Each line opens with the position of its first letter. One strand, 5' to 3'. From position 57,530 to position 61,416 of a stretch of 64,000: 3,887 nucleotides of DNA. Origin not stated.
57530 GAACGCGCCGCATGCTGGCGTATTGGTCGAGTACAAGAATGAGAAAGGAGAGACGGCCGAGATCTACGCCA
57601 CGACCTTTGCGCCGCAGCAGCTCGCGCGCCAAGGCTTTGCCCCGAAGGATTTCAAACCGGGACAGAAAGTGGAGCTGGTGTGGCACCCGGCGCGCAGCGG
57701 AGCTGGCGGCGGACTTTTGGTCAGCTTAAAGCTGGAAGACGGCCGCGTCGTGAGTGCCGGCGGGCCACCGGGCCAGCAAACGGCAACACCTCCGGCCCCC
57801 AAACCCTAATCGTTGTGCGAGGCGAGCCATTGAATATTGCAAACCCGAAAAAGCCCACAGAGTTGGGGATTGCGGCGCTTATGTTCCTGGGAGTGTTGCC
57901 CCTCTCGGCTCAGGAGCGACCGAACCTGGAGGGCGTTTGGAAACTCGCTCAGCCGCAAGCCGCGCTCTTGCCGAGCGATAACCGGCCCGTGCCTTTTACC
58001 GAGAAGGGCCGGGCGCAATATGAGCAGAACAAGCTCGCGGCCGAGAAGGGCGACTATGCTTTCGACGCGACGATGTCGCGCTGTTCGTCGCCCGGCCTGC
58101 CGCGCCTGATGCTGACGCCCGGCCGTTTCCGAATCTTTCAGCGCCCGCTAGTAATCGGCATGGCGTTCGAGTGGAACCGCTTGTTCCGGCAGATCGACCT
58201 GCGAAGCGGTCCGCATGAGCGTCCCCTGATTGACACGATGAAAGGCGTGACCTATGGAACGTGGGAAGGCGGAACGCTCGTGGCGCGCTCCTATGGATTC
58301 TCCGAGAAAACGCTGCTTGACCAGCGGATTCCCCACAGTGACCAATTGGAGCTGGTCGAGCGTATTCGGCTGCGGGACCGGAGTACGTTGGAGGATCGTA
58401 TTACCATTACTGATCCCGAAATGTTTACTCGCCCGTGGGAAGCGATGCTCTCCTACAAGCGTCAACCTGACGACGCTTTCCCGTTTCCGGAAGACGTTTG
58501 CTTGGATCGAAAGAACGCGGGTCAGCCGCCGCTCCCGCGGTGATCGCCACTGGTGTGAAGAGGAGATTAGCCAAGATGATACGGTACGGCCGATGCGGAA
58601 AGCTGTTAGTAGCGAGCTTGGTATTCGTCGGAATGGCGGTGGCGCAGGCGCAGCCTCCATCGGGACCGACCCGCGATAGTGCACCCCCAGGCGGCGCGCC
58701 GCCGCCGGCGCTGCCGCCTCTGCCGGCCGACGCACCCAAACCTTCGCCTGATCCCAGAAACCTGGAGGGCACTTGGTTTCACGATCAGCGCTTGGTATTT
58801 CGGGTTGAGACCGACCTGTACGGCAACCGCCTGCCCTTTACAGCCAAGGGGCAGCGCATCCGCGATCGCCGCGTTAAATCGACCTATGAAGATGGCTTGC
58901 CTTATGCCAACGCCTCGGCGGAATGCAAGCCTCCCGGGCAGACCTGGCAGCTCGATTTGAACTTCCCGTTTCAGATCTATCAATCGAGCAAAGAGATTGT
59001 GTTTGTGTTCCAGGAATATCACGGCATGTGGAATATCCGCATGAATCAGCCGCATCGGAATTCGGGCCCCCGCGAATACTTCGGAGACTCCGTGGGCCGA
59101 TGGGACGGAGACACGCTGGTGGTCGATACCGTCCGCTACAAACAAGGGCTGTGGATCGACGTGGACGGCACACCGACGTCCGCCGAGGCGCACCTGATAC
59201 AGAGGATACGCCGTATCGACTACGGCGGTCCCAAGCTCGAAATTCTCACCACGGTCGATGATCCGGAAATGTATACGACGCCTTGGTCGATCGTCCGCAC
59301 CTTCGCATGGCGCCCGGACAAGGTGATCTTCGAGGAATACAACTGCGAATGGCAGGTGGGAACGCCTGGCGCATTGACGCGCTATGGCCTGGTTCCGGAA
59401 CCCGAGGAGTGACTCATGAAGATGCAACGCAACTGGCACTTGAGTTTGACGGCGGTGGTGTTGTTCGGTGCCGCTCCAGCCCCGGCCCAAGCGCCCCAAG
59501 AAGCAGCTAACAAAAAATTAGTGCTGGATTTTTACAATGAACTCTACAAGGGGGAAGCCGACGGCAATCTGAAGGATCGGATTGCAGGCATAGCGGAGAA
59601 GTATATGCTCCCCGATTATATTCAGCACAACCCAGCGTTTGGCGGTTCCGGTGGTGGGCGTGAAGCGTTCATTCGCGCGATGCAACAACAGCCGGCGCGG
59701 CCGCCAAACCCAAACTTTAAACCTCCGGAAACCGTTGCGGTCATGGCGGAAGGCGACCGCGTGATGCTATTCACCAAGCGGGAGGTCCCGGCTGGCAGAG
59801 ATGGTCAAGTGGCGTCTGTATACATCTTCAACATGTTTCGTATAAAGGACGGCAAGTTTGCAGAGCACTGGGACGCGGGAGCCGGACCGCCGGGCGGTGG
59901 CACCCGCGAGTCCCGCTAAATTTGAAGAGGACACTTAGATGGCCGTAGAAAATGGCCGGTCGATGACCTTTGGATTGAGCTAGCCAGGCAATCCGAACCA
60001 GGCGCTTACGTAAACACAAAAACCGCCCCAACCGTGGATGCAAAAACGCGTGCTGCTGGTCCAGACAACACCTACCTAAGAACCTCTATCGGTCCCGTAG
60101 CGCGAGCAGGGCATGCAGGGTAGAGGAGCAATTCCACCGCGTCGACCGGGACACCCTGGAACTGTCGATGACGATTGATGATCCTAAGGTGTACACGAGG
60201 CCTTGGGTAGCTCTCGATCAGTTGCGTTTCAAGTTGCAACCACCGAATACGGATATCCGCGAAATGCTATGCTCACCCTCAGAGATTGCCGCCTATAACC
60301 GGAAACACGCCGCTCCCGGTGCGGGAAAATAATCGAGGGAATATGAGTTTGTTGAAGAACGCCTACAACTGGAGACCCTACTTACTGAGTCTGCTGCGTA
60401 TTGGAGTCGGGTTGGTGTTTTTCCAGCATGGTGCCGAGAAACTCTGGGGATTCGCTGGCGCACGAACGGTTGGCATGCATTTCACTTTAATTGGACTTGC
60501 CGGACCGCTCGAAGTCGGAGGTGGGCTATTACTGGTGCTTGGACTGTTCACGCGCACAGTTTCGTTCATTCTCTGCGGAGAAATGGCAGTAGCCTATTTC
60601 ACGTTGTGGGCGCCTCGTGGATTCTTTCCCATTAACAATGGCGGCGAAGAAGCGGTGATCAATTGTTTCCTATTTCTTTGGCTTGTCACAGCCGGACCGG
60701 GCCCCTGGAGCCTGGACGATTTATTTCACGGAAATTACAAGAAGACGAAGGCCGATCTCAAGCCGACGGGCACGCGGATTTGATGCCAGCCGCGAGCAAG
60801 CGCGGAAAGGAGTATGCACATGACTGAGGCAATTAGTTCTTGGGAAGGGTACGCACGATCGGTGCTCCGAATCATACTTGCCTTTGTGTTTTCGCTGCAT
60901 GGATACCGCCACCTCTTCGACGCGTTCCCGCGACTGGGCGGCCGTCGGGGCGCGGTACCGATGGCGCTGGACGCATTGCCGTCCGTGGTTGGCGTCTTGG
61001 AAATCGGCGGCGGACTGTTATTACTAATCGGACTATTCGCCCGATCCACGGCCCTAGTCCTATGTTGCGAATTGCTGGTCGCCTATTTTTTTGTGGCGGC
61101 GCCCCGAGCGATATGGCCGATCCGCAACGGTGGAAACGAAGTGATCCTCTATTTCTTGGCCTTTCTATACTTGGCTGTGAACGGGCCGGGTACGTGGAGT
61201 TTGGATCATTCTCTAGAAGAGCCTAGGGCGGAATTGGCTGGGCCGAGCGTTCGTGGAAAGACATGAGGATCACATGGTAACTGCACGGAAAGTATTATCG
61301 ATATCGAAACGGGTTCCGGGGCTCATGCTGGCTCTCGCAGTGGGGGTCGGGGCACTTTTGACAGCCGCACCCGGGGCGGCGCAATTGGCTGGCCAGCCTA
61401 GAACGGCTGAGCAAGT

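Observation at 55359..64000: tRNA-Ser-flanked, IclR-linked cluster of exported proteins of unknown function (candidate undescribed extracytoplasmic redox/metal module)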

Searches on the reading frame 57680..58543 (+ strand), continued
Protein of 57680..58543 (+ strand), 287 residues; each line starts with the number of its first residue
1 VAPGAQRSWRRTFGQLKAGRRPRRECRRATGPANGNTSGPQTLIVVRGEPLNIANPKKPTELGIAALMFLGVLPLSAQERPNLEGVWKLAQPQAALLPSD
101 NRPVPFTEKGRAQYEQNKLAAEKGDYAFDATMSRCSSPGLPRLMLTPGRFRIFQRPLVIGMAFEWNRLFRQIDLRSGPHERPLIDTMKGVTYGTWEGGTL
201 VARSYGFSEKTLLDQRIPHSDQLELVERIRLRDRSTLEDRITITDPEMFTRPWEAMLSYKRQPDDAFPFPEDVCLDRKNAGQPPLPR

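Call 81: search_protein_families(library=pfam, proteins=[L039:12270-12758:+, L039:12787-13302:+, L039:7184-7837:+, L039:15329-15814:+, L039:15833-17041:-, L025:13743-14711:+, L025:515-1261:-, L025:1474-2046:-, L025:1956-2477:-, L039:2607-3263:+], max_evalue=0.01)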
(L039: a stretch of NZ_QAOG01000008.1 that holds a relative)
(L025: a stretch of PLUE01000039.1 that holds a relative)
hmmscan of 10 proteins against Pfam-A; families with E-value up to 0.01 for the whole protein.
L039:12270-12758:+ (162 aa): 2 families
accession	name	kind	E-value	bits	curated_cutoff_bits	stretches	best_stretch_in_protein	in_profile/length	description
PF20349.3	DUF6644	-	2.1e-17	64.2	27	1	30-160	26-154/155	Family of unknown function (DUF6644)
PF09980.14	DUF2214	-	0.00075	19.9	34.1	1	29-122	5-96/147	Predicted membrane protein (DUF2214)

L039:12787-13302:+ (171 aa): 2 families
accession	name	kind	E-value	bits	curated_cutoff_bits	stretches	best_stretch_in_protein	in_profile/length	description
PF20349.3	DUF6644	-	7.5e-08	33.1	27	1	34-167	25-155/155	Family of unknown function (DUF6644)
PF09980.14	DUF2214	-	0.0023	18.3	34.1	1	35-128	6-100/147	Predicted membrane protein (DUF2214)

L039:7184-7837:+ (217 aa): 1 family
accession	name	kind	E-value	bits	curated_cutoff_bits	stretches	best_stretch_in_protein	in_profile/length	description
PF04264.18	YceI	-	1.9e-18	67.7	23.7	1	55-214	1-150/150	YceI-like domain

L039:15329-15814:+ (161 aa): 0 families

L039:15833-17041:- (402 aa): 1 family
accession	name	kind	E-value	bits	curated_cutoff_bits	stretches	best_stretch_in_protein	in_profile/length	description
PF07690.21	MFS_1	-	2e-41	142.5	33.4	2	21-351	6-345/347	Major Facilitator Superfamily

L025:13743-14711:+ (322 aa): 1 family
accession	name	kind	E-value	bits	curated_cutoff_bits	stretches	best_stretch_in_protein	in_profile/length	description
PF00174.25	Oxidored_molyb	-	2.3e-28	99.3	24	1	100-257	6-169/169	Oxidoreductase molybdopterin binding domain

L025:515-1261:- (248 aa): 1 family
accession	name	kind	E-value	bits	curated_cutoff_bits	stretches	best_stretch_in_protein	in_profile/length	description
PF01292.26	Ni_hydr_CYTB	-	2.4e-28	99.6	30.1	1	13-240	1-176/179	Prokaryotic cytochrome b561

L025:1474-2046:- (190 aa): 1 family
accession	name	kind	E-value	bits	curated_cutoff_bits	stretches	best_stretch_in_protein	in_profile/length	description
PF09980.14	DUF2214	-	3e-05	24.4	34.1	1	45-161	4-120/147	Predicted membrane protein (DUF2214)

L025:1956-2477:- (173 aa): 0 families

L039:2607-3263:+ (218 aa): 3 families
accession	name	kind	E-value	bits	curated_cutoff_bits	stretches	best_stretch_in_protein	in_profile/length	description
PF20349.3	DUF6644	-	1.2e-12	48.7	27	1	48-155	26-133/155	Family of unknown function (DUF6644)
PF09980.14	DUF2214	-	0.00035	21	34.1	1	47-134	5-93/147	Predicted membrane protein (DUF2214)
PF05425.18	CopD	-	0.0061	17.4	32.1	1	81-152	2-80/105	Copper resistance protein D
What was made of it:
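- On CopC-CopD copper import: DUF6644 hits CopD at 17.4 bits against a cut-off of 32.1 (call 81).
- Closest known: CopC-CopD. Same: DUF6644 gives weak hits to DUF2214 and CopD (call 81).
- The CopD similarity is far below threshold, 17.4 bits against 32.1 (call 81).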

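Call 92: search_dna_similar(query=window:57830-58540:+, collection=plasmids, mode=protein, max_rows=30)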
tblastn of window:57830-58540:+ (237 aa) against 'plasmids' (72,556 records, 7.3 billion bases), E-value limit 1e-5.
Records with a match: 8; places in all: 14; records where one place covers at least 80% of the query: 6.
Best place of each record, by identity: <60% 8.
By first word of the organism name: Novosphingobium 6; Croceibacterium 1; Sphingobium 1.
By predicted mobility (MOB-suite, as given by PLSDB): non-mobilizable 8.
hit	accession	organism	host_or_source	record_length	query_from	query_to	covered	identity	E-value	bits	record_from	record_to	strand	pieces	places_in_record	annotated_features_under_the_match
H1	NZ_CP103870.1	Novosphingobium humi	pure culture,soil biofilm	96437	22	236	91%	30.7%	5e-21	98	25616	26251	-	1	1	hypothetical protein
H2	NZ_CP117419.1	Novosphingobium humi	Single cell,Soil from military shooting ...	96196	22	236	91%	30.7%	7e-21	98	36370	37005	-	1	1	hypothetical protein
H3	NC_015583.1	Novosphingobium sp. PP1Y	-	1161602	13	216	86%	28.6%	8e-10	66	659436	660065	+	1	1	none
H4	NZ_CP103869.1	Novosphingobium humi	pure culture,soil biofilm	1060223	14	224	89%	27.1%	2e-8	62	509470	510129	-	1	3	none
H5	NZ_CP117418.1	Novosphingobium humi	Single cell,Soil from military shooting ...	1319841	14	224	89%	27.1%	2e-8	62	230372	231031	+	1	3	none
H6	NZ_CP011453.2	Croceibacterium atlanticum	cell culture,North Atlantic Rise ...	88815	31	211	76%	31.1%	5e-11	69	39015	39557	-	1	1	hypothetical protein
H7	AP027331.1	Sphingobium sp. TomTYG65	-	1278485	31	237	87%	25.7%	6e-8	60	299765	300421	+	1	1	hypothetical protein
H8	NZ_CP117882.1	Novosphingobium sp. KACC 22771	Single cell,soil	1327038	55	232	75%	29.3%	1e-8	62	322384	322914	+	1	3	none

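Call 93: get_annotated_region(hit=H1, flank=9000)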
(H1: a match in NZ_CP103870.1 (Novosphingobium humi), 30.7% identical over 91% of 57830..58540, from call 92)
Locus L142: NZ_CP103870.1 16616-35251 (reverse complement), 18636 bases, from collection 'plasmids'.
description: Novosphingobium humi strain G5 plasmid unnamed2, complete sequence
organism: Novosphingobium humi (NCBI taxid 2282397)
taxonomy: Bacteria; Pseudomonadota; Alphaproteobacteria; Sphingomonadales; Sphingomonadaceae; Novosphingobium; Novosphingobium humi
host: -; source: pure culture,soil biofilm; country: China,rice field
typing (MOB-suite, as given by PLSDB): non-mobilizable
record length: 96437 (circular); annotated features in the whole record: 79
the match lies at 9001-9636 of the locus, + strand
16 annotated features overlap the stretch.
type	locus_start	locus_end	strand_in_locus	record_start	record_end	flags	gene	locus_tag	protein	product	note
CDS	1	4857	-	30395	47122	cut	-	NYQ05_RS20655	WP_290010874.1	Ig-like domain-containing protein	-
CDS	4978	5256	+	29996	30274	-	-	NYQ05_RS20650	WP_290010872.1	hypothetical protein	-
CDS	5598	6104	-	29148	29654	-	-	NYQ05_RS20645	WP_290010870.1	hypothetical protein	-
CDS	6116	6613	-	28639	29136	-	-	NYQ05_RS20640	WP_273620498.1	DUF6644 family protein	-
CDS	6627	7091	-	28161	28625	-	-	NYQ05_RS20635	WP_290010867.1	DUF6644 family protein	-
CDS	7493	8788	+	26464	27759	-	-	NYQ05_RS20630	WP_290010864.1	hypothetical protein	-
CDS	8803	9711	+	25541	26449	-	-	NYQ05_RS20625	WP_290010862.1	hypothetical protein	-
CDS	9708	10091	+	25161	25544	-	-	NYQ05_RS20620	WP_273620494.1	DUF6152 family protein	-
CDS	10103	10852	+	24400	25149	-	-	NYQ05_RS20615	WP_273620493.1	TetR/AcrR family transcriptional regulator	GO:0006355 - regulation of DNA-templated transcription [Evidence IEA]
CDS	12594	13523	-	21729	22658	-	-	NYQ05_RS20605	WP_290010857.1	FAD-binding protein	-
CDS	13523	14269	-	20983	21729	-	-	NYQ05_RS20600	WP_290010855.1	electron transfer flavoprotein subunit beta/FixA family protein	-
CDS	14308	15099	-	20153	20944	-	-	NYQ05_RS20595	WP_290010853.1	enoyl-CoA hydratase-related protein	-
CDS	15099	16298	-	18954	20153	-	bktB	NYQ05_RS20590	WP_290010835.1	beta-ketothiolase BktB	-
CDS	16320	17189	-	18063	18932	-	mmsB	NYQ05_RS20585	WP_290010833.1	3-hydroxyisobutyrate dehydrogenase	GO:0006574 - valine catabolic process [Evidence IEA]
CDS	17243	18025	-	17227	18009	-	-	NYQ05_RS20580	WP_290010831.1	enoyl-CoA hydratase-related protein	-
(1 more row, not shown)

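Call 94: get_annotated_region(hit=H6, flank=9000)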
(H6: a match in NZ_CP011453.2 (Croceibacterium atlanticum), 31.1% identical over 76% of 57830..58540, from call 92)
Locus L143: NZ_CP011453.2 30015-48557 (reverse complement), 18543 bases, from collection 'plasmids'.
description: Croceibacterium atlanticum strain 26DY36 plasmid unnamed, complete sequence
organism: Croceibacterium atlanticum (NCBI taxid 1267766)
taxonomy: Bacteria; Pseudomonadota; Alphaproteobacteria; Sphingomonadales; Erythrobacteraceae; Croceibacterium; Croceibacterium atlanticum
host: -; source: cell culture,North Atlantic Rise deep-sea sediment; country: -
typing (MOB-suite, as given by PLSDB): non-mobilizable; replicon rep_cluster_545
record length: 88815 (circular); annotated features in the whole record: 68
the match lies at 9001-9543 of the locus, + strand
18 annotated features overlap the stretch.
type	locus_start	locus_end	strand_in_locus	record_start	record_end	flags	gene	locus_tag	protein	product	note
CDS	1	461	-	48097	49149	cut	-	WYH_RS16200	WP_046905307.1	tyrosine-type recombinase/integrase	GO:0015074 - DNA integration [Evidence IEA]; GO:0006310 - DNA recombination [Evidence IEA]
CDS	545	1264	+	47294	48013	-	-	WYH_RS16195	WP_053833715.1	phosphatase PAP2 family protein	-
CDS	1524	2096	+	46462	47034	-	-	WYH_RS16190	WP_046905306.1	outer membrane beta-barrel protein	-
CDS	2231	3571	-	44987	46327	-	gdhA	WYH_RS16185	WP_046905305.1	NADP-specific glutamate dehydrogenase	GO:0006520 - amino acid metabolic process [Evidence IEA]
CDS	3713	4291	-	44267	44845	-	-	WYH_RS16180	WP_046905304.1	5-formyltetrahydrofolate cyclo-ligase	GO:0006730 - one-carbon metabolic process [Evidence IEA]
CDS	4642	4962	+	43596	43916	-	-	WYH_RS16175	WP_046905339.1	multidrug efflux SMR transporter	-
CDS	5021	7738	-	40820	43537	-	-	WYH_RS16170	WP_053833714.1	G8 domain-containing protein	-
CDS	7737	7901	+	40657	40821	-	-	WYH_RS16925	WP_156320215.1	hypothetical protein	-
CDS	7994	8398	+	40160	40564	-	-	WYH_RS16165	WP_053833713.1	DUF6152 family protein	-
CDS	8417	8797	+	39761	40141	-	-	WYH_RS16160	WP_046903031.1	DUF6152 family protein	-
CDS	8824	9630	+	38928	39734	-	-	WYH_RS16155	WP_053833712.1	hypothetical protein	-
CDS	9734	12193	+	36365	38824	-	-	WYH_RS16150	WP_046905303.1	TonB-dependent receptor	GO:0015891 - siderophore transport [Evidence IEA]; GO:0055085 - transmembrane transport [Evidence IEA]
CDS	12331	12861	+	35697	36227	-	-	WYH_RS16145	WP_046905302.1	MarR family transcriptional regulator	GO:0006355 - regulation of DNA-templated transcription [Evidence IEA]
CDS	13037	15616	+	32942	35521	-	-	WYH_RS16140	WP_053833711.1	G8 domain-containing protein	-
CDS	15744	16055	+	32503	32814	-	-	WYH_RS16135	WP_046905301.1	hypothetical protein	-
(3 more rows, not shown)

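Call 96: search_solved_structures(query=A2, max_evalue=10)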
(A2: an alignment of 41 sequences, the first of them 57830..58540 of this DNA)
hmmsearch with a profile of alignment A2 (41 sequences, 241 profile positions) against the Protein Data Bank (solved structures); distinct sequences matched with E-value up to 10: 1.
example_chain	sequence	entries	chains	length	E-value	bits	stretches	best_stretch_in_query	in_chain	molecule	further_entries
6zr5_C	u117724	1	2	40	1.5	11.1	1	84-115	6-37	Cyclic AMP-dependent transcription factor ATF-2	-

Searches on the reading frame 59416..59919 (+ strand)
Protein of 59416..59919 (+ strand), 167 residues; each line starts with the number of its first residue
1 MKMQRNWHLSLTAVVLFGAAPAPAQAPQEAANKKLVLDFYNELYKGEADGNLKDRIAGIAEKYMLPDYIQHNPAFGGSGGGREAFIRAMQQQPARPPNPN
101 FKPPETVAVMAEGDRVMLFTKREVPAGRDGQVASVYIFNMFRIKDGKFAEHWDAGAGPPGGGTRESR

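Call 4: search_protein_families(library=pfam, proteins=[window:59416-59919:+], max_evalue=0.01)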
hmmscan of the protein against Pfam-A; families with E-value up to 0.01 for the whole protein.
window:59416-59919:+ (167 aa): 2 families
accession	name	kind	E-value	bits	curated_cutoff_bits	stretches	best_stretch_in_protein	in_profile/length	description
PF12680.13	SnoaL_2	-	3.8e-09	37.5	27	1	62-151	18-102/102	SnoaL-like domain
PF07366.18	SnoaL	-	1.4e-08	35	28.4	1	58-153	17-115/126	SnoaL-like polyketide cyclase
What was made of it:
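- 59416..59919 (+): SnoaL_B, an exported NTF2/SnoaL-like protein and the fourth gene of the conserved cassette. SnoaL_2 37.5 bits (call 4).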

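Call 6: search_protein_families(library=ncbifam, proteins=[window:59416-59919:+], max_evalue=0.01)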
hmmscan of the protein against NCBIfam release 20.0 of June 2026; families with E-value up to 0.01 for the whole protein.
window:59416-59919:+ (167 aa): 0 families

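Call 97: search_solved_structures(query=window:59416-59916:+, max_evalue=0.01)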
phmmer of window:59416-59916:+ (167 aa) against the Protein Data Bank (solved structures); distinct sequences matched with E-value up to 0.01: 1.
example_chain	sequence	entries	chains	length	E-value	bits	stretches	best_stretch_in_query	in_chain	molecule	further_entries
3g0k_A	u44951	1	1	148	5.3e-05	26.6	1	24-159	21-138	Putative membrane protein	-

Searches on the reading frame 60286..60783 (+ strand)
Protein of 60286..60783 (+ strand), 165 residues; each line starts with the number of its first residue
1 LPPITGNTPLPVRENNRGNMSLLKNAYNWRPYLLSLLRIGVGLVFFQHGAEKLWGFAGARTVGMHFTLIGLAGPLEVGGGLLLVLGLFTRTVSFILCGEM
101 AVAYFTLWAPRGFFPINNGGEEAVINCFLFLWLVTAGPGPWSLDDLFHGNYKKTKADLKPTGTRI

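Call 4: search_protein_families(library=pfam, proteins=[window:60286-60783:+], max_evalue=0.01)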
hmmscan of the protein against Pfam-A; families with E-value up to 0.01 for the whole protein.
window:60286-60783:+ (165 aa): 1 family
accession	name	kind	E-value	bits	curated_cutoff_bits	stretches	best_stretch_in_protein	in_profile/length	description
PF07681.17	DoxX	-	5.7e-12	46.5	23.6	1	34-107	2-83/85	DoxX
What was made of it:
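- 60343..60783 (+): DoxX_A, a small integral membrane protein. DoxX 46.5 bits (call 4).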

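Call 6: search_protein_families(library=ncbifam, proteins=[window:60286-60783:+], max_evalue=0.01)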
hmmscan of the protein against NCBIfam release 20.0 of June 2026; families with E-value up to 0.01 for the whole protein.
window:60286-60783:+ (165 aa): 1 family
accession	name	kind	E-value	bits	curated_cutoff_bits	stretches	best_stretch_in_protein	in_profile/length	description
NF050144.1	matur_HvfX_fam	equivalog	4e-10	40.1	80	1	36-116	6-96/165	HvfX family Cu-binding RiPP maturation protein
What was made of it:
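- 60343..60783 (+): It scores below the HvfX cut-off, 40 against 80 (call 6).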

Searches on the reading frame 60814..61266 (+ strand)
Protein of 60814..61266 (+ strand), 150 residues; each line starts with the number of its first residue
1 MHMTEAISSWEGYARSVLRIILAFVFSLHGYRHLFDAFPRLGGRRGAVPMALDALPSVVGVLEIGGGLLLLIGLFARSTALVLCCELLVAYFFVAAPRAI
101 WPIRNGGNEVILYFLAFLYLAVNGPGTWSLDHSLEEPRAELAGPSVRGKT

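Call 4: search_protein_families(library=pfam, proteins=[window:60814-61266:+], max_evalue=0.01)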
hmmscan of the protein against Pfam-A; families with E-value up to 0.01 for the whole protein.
window:60814-61266:+ (150 aa): 1 family
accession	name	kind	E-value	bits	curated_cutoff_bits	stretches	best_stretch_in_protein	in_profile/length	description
PF07681.17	DoxX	-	2.6e-11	44.4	23.6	1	17-94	4-83/85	DoxX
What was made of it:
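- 60814..61266 (+): DoxX_B, a paralogue of DoxX_A. DoxX 44.4 bits (call 4).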

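Call 6: search_protein_families(library=ncbifam, proteins=[window:60814-61266:+], max_evalue=0.01)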
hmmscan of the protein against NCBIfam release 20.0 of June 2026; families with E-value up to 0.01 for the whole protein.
window:60814-61266:+ (150 aa): 1 family
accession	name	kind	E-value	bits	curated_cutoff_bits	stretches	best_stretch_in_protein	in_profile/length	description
NF050144.1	matur_HvfX_fam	equivalog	1.9e-09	37.9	80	1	17-98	6-91/165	HvfX family Cu-binding RiPP maturation protein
